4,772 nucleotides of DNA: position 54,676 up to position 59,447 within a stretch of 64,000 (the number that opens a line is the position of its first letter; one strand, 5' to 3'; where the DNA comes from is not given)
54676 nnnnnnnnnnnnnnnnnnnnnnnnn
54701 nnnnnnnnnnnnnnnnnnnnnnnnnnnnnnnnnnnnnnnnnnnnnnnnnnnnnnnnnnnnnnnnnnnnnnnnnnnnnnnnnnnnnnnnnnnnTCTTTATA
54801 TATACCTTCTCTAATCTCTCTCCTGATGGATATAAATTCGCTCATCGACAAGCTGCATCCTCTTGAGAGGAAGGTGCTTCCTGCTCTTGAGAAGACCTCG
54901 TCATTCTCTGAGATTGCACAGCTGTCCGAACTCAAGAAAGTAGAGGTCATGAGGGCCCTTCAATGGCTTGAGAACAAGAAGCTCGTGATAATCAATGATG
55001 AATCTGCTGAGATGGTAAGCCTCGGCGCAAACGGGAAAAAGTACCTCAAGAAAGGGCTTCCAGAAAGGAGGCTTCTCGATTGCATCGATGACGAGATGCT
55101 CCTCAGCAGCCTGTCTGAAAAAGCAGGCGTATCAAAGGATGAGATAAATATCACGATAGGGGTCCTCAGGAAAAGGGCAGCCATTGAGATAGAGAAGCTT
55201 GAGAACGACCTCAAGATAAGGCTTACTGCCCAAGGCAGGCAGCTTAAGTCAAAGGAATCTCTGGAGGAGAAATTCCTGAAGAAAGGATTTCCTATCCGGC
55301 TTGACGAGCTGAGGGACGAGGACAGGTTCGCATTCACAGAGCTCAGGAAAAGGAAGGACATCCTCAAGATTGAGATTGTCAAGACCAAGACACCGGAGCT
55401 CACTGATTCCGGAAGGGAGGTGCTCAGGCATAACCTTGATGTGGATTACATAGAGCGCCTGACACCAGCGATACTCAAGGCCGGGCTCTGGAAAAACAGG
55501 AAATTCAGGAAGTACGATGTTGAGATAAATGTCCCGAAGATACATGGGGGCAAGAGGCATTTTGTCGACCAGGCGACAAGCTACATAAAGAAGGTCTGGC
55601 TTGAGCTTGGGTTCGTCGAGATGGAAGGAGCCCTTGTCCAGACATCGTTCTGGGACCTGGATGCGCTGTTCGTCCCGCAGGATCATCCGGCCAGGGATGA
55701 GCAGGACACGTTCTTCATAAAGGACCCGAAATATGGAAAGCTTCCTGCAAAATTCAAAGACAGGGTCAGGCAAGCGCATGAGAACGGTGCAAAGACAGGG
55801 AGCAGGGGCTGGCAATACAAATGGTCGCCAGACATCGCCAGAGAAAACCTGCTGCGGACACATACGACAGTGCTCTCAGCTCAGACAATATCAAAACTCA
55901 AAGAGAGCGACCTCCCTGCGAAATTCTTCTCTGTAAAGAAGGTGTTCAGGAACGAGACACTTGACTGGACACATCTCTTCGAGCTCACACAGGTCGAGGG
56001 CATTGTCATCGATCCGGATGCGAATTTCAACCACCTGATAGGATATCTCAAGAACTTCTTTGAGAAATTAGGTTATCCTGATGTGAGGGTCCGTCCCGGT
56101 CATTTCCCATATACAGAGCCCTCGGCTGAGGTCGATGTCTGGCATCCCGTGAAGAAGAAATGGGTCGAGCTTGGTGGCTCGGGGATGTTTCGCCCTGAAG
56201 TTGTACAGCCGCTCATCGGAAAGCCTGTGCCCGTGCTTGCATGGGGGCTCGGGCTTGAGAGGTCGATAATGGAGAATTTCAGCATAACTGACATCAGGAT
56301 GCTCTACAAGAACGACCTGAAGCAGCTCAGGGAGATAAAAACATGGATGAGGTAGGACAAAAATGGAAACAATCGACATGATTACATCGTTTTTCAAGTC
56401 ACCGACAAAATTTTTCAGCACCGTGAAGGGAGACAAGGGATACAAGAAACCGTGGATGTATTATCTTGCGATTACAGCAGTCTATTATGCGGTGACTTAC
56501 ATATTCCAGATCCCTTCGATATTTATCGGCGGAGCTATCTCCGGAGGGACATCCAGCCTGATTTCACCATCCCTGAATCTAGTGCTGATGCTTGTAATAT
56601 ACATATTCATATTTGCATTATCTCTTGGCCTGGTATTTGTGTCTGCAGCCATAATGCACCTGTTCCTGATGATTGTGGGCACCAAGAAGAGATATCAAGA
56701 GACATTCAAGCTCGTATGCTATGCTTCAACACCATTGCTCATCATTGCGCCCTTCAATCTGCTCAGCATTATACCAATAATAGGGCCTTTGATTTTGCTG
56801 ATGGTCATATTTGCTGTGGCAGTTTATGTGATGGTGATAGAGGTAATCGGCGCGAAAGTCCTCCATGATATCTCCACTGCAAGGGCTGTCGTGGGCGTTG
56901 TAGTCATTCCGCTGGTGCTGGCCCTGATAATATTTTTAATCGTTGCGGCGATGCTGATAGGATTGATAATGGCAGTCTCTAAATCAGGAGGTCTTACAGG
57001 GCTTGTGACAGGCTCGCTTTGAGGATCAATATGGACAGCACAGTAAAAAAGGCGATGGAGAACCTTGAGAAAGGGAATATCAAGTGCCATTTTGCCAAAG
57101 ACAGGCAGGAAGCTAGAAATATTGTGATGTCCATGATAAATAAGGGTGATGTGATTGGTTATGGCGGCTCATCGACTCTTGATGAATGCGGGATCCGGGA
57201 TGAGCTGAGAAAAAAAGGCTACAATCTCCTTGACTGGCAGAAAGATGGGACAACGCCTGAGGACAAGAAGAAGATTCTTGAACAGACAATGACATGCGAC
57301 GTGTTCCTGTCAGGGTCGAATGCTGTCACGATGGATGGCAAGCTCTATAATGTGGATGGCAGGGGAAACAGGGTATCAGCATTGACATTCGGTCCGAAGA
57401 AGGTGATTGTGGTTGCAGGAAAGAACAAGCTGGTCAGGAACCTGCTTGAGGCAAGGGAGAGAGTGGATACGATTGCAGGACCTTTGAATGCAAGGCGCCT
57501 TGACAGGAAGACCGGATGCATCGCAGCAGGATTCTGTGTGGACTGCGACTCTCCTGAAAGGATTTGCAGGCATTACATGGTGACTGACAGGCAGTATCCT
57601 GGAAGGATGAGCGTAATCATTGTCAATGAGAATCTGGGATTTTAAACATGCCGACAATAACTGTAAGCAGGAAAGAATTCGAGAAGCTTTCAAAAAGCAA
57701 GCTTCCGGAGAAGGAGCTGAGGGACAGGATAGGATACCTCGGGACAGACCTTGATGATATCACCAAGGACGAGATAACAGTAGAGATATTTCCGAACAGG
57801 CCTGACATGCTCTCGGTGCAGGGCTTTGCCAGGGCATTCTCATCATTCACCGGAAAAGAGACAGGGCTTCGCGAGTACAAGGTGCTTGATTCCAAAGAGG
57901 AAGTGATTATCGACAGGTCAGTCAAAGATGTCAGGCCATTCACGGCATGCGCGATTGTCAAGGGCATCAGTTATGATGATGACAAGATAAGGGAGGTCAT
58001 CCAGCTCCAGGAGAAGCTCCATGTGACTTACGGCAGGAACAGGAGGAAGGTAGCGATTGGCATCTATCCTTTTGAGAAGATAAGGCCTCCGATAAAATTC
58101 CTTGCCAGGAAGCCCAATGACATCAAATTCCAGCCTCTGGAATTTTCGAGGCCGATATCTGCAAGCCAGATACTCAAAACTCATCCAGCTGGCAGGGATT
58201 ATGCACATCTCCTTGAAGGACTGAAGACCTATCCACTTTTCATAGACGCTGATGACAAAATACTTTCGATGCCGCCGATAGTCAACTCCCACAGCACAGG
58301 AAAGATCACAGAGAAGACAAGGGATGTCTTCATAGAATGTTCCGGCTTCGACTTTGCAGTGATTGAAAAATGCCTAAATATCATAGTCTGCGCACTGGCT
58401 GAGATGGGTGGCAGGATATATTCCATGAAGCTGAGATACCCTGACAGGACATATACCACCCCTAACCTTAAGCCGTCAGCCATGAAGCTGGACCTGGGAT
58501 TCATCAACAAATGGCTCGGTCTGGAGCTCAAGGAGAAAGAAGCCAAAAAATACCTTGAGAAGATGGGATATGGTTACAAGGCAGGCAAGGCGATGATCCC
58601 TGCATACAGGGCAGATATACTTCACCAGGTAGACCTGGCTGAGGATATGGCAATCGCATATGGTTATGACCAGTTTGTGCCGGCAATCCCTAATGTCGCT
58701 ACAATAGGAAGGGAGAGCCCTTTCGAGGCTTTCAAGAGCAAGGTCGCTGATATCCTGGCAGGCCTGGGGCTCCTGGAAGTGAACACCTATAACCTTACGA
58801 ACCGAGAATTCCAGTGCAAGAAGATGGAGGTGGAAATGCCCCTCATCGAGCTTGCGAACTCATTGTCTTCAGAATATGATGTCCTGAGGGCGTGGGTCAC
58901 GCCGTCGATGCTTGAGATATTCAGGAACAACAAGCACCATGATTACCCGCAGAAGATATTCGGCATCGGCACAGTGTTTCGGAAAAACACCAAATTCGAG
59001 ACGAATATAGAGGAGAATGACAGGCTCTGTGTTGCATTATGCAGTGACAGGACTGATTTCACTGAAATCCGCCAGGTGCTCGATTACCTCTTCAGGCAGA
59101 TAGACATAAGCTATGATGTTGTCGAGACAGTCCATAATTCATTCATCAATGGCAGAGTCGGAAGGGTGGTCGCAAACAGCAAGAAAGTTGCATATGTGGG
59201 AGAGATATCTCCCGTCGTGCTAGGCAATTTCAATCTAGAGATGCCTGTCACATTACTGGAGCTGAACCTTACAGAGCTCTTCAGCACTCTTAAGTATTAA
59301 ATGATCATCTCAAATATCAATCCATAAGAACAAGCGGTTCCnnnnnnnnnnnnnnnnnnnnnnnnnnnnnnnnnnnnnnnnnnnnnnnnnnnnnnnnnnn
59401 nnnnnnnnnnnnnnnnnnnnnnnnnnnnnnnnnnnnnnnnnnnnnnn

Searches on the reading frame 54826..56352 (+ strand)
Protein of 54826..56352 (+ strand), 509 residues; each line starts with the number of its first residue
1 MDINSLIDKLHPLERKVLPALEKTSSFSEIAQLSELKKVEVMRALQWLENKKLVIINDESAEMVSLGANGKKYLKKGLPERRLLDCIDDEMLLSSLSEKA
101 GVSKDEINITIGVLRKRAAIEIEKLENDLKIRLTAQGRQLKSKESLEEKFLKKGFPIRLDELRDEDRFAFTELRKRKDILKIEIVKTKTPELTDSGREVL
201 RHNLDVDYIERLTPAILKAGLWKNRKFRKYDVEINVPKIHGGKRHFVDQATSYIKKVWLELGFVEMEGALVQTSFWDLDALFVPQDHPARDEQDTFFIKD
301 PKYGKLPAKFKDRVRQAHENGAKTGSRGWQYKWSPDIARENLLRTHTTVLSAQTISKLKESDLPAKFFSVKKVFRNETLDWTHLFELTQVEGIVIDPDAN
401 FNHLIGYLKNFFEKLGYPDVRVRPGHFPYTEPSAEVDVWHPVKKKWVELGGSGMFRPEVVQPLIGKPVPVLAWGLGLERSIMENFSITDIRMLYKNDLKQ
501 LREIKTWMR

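Call 19: search_protein_families(library=pfam, proteins=[window:54826-56352:+], max_evalue=0.001)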
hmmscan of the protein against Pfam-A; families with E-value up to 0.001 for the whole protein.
window:54826-56352:+ (509 aa): 2 families
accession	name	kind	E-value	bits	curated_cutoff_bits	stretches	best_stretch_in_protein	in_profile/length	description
PF01409.25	tRNA-synt_2d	-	2.3e-78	263.5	19.8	1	229-503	1-245/246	tRNA synthetases class II core domain (F)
PF00587.30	tRNA-synt_2b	-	0.00012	22.6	29.3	1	340-446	10-129/179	tRNA synthetase class II core domain (G, H, P, S and T)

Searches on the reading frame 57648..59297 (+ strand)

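Call 19: search_protein_families(library=pfam, proteins=[window:57648-59297:+], max_evalue=0.001)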
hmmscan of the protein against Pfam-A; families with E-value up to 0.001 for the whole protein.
window:57648-59297:+ (550 aa): 5 families
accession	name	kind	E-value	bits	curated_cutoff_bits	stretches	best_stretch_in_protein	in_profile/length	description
PF17759.6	tRNA_synthFbeta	-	4.9e-40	137.7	22.4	1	348-541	6-214/214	Phenylalanyl tRNA synthetase beta chain CLM domain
PF03484.21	B5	-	4.5e-20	72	28.6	1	279-340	1-67/67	tRNA synthetase B5 domain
PF18262.7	PhetRS_B1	-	7e-08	33.1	26.8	1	1-70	1-83/83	Phe-tRNA synthetase beta subunit B1 domain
PF01409.25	tRNA-synt_2d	-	1.9e-05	24.7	19.8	1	351-486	11-155/246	tRNA synthetases class II core domain (F)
PF03483.22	B3_4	-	7.8e-05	22.8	29.3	1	120-241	41-134/174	B3/4 domain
